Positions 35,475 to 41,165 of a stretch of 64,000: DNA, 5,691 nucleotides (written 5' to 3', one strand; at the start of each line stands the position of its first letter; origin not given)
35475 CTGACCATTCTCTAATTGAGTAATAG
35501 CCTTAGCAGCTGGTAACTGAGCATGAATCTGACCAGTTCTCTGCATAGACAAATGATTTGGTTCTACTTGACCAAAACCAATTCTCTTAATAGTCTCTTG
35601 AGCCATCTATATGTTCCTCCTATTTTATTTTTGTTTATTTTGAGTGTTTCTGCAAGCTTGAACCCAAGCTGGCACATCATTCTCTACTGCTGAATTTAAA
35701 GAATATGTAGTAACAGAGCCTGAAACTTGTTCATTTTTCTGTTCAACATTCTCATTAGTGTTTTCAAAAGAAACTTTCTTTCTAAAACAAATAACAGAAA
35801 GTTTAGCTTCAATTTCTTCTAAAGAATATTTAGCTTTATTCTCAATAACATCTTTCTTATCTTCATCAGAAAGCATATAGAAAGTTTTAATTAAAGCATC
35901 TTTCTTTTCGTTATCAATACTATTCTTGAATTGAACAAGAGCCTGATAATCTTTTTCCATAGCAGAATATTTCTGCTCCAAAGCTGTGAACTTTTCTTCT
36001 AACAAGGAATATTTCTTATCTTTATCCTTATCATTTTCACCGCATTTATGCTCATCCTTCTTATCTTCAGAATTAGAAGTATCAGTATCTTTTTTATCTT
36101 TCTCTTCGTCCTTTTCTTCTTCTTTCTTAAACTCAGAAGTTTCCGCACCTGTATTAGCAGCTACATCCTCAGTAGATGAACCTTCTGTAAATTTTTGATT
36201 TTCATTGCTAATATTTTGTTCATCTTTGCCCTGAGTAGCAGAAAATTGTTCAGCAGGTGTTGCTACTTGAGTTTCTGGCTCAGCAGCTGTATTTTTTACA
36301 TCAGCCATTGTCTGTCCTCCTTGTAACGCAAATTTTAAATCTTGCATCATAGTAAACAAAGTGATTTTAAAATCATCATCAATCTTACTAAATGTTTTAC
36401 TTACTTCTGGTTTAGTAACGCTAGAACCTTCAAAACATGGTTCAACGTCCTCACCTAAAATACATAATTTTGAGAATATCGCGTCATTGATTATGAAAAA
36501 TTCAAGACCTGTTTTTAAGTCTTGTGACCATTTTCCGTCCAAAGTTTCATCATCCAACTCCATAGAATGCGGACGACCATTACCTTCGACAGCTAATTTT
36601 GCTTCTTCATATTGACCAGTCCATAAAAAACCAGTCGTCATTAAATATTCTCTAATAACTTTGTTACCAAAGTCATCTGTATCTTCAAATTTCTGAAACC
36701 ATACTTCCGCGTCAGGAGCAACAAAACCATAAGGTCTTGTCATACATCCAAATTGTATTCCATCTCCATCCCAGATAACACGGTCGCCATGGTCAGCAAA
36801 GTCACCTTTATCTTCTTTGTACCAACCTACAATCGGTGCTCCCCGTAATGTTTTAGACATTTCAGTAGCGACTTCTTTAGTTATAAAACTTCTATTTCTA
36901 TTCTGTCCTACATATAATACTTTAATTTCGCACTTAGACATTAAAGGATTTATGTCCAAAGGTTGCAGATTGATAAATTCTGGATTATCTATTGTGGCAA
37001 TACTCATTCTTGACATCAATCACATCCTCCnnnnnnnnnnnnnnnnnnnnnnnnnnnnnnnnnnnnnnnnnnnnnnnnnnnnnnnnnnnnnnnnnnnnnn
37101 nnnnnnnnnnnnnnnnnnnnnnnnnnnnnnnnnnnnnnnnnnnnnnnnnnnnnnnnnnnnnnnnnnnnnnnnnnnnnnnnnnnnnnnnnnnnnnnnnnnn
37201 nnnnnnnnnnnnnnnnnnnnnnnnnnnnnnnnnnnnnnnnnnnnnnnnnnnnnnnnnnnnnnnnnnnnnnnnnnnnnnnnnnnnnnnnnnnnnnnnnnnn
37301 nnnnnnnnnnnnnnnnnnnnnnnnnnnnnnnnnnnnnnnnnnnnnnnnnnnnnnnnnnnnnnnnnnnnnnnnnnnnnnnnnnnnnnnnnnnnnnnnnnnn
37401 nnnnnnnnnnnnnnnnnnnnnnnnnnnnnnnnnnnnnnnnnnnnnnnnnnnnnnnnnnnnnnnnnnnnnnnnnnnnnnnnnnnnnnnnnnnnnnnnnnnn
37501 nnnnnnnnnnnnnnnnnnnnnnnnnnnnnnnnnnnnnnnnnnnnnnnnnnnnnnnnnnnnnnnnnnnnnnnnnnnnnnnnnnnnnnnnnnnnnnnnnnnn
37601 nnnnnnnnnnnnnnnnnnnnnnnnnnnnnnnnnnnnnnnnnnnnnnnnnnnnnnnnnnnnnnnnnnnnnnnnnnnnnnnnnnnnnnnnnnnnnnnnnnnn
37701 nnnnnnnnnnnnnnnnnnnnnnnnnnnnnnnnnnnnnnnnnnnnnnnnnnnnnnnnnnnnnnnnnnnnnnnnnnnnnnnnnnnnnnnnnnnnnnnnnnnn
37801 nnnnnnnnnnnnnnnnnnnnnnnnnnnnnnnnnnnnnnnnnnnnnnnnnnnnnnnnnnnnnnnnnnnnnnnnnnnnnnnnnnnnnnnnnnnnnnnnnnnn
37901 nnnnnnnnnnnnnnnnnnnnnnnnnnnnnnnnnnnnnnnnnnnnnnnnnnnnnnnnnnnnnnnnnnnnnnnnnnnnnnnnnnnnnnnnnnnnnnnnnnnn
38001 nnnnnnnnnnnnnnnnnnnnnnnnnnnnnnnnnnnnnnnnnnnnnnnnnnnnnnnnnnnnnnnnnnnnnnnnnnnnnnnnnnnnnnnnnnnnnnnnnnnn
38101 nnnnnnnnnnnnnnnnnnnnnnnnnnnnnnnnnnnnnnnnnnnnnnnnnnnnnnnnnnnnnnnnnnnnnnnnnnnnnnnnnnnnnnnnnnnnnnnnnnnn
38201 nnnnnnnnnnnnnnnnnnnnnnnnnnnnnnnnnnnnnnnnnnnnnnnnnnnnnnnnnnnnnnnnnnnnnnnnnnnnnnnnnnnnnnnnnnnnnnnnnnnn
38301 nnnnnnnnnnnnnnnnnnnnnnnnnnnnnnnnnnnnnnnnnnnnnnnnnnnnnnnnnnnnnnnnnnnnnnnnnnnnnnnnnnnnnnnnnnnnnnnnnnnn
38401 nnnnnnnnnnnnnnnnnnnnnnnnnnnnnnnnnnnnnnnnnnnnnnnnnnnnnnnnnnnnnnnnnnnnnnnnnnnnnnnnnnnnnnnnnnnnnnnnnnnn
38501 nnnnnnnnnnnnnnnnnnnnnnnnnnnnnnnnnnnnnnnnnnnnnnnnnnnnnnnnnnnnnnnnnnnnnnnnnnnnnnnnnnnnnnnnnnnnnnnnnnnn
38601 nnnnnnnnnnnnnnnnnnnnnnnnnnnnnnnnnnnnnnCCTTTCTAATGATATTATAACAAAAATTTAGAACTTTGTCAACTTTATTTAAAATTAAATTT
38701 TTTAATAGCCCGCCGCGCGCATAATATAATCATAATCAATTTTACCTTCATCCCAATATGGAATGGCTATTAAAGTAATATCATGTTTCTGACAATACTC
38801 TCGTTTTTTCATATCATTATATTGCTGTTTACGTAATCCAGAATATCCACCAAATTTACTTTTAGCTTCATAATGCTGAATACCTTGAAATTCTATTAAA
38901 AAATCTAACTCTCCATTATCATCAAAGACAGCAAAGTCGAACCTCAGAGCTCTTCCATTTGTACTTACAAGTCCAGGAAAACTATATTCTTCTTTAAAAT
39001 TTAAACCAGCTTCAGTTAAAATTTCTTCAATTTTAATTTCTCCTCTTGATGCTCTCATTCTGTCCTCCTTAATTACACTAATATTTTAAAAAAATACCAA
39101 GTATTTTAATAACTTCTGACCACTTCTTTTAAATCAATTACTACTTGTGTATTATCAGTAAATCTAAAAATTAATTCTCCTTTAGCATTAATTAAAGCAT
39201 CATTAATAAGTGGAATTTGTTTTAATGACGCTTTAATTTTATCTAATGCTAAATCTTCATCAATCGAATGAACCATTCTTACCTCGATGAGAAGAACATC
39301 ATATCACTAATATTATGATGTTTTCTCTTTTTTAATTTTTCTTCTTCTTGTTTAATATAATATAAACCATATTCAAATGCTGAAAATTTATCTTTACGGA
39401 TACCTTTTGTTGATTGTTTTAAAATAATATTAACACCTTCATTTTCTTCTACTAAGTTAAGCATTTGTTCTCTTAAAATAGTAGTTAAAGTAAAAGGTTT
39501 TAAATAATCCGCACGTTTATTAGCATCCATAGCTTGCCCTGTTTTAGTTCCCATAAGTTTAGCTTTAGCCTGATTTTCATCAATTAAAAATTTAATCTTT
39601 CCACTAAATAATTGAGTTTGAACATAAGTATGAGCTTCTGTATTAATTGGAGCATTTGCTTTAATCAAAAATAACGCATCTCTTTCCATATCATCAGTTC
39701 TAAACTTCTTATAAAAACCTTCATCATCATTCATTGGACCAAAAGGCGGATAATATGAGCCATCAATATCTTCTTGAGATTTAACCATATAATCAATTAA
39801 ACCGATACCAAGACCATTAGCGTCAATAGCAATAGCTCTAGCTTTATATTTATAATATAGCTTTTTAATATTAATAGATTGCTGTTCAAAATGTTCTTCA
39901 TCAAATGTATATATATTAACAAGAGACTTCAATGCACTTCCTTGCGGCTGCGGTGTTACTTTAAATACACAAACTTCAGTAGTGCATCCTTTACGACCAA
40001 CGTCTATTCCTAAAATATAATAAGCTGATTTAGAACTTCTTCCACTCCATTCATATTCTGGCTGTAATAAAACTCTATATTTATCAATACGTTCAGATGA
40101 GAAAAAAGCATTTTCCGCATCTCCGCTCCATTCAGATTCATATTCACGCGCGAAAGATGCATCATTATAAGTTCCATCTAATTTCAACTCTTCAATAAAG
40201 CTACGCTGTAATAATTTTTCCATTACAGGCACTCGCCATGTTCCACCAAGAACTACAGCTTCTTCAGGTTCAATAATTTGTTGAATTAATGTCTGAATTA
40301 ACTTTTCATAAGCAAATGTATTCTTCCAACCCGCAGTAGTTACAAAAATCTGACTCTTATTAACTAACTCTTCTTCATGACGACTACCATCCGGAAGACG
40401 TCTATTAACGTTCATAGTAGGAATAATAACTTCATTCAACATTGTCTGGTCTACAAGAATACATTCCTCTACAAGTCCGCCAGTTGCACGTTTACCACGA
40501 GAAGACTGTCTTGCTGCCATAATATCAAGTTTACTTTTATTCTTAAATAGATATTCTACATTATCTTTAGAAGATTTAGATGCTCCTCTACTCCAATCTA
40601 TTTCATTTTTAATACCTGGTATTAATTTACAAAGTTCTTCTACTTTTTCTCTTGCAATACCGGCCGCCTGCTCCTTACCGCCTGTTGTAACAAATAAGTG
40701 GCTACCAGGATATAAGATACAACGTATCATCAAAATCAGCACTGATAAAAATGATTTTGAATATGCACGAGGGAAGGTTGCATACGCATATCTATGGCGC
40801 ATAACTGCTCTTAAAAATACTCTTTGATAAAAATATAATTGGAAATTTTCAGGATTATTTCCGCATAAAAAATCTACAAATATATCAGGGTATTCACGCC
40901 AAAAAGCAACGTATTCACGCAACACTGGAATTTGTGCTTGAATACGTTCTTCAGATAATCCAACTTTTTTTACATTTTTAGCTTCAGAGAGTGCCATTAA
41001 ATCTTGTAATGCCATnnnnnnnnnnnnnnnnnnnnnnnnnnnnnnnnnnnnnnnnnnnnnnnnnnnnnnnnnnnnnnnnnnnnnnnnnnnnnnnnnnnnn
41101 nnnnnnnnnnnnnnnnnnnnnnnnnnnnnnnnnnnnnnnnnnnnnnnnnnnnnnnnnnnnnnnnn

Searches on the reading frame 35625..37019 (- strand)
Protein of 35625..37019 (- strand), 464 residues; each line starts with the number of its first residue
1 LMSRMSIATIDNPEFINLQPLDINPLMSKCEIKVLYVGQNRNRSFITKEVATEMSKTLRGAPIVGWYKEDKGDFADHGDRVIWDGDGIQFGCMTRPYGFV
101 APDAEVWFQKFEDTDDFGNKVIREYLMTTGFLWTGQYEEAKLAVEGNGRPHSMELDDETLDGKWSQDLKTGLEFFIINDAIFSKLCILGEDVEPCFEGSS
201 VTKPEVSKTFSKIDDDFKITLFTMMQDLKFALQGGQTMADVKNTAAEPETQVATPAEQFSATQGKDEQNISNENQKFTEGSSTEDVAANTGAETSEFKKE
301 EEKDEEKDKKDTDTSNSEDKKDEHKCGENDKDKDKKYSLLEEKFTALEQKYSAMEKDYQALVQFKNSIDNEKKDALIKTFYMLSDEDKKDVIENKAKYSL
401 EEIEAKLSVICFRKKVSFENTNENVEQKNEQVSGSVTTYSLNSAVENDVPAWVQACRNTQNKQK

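Call 12: search_protein_families(library=phrogs, proteins=[window:35625-37019:-], max_evalue=0.00001)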
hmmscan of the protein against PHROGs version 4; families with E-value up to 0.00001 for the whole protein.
window:35625-37019:- (464 aa): 1 family
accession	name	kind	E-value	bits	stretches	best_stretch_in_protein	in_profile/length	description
phrog_3313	-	unknown function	2.5e-40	140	1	18-433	13-454/480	-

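Call 13: search_protein_families(library=pfam, proteins=[window:35625-37019:-], max_evalue=0.001)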
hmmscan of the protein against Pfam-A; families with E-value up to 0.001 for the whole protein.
window:35625-37019:- (464 aa): 0 families

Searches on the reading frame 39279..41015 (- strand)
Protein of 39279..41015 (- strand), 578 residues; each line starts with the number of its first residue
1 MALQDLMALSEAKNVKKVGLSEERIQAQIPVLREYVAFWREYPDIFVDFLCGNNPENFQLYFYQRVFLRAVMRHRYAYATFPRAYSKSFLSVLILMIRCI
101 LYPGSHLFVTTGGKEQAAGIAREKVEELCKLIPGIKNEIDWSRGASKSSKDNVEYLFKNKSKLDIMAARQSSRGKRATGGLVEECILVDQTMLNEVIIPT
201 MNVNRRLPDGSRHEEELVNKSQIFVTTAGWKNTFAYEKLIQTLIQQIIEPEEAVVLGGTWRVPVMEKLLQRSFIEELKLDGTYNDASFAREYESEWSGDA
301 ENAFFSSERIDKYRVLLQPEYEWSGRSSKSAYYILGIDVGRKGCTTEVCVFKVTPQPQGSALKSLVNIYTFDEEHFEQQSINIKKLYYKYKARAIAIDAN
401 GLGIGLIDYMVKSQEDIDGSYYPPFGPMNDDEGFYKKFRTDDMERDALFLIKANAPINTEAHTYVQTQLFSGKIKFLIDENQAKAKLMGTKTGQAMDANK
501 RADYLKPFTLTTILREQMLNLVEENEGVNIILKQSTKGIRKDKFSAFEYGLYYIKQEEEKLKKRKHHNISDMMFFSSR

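Call 12: search_protein_families(library=phrogs, proteins=[window:39279-41015:-], max_evalue=0.00001)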
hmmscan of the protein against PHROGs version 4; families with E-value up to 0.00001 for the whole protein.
window:39279-41015:- (578 aa): 5 families
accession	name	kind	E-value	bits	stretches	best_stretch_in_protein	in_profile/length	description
phrog_15503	-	unknown function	3.7e-63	214.2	1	12-234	24-226/245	-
phrog_24618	-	unknown function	4.6e-48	164.9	1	351-575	2-229/230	-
phrog_2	-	head and packaging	1.9e-19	70.9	1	56-436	262-556/807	terminase large subunit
phrog_26582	-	unknown function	6.5e-16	59.5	1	262-572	28-351/363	-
phrog_5909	-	head and packaging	2.2e-09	37.9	1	269-413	43-185/285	terminase large subunit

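Call 13: search_protein_families(library=pfam, proteins=[window:39279-41015:-], max_evalue=0.001)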
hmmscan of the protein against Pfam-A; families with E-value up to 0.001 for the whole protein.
window:39279-41015:- (578 aa): 0 families

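Call 38: search_dna_similar(query=window:39279-41015:-, collection=phages, mode=protein, max_rows=15)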
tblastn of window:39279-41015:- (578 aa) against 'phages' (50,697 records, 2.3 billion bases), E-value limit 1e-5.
Records with a match: 124; places in all: 128; records where one place covers at least 80% of the query: 119.
Best place of each record, by identity: 60-80% 1; <60% 123.
By first word of the organism name: Bacillus 59; Lactococcus 22; Enterococcus 7; Clostridium 6; Clostridioides 6; Bacteriophage 4; Staphylococcus 4; Mammaliicoccus 4; Geobacillus 2; Brevibacillus 2; and 7 more.
By host as written in the record: Lactococcus lactis 17; Bacillus subtilis BEST7003 11; Bacillus anthracis Sterne 10; - 9; Bacillus subtilis 7; Bacillus anthracis 7; Bacillus cereus 6; Bacillus subtilis subsp. subtilis str. 168 5; and 35 more.
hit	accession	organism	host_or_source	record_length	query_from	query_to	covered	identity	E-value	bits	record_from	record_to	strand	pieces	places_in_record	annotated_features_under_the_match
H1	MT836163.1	Bacteriophage sp.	human fecal samples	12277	1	576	100%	68.0%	0e+0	842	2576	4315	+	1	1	record has no annotation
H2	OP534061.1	Enterococcus phage H1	Enterococcus faecium 374iF1 (22)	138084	12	578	98%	45.7%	2e-170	542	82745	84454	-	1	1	terminase large subunit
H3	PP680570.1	Enterococcus phage VRE9_4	Enterococcus faecium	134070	12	578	98%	45.5%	3e-170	541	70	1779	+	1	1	hypothetical protein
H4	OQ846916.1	Alicyclobacillus phage KKP_3916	Alicyclobacillus acidoterrestris strain ...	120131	22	565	94%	47.4%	2e-149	481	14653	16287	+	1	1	hypothetical protein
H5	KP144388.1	Geobacillus virus E3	failed fermentation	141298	32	575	94%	46.1%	8e-151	485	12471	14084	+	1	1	putative terminase large subunit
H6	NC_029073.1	Geobacillus virus E3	failed fermentation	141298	32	575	94%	46.1%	8e-151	485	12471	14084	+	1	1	putative terminase large subunit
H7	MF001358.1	Enterococcus phage EF1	Enterococcus faecalis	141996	12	578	93%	46.0%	4e-62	520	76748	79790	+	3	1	hypothetical protein (x2) | HNH homing endonuclease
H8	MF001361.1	Enterococcus phage EF5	Enterococcus faecalis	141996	12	578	93%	46.0%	4e-62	520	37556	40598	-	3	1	hypothetical protein (x2) | HNH homing endonuclease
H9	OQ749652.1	Phage Phass-1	human gut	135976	20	557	93%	44.0%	2e-142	461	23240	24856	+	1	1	hypothetical protein (x3)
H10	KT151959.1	Brevibacillus phage Sundance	Brevibacillus laterosporus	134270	33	578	94%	36.5%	1e-93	320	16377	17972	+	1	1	putative protein YonF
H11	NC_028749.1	Brevibacillus phage Sundance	Brevibacillus laterosporus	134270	33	578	94%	36.5%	1e-93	320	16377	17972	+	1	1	DNA-packaging protein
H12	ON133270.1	Bacillus phage 2S-4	Rosselomorea vietnamensis FJAT-46955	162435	11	576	98%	33.9%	4e-91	313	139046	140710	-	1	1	none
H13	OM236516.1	Bacillus phage FADO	Bacillus subtilis BEST7003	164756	11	576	98%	33.9%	4e-91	313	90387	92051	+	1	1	hypothetical protein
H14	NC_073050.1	Bacillus phage FADO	Bacillus subtilis BEST7003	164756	11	576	98%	33.9%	4e-91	313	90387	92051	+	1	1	hypothetical protein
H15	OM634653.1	Bacillus phage vB_BsuS_PJN02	Bacillus subtilis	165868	11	576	98%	33.9%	4e-91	313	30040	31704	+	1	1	terminase ATPase subunit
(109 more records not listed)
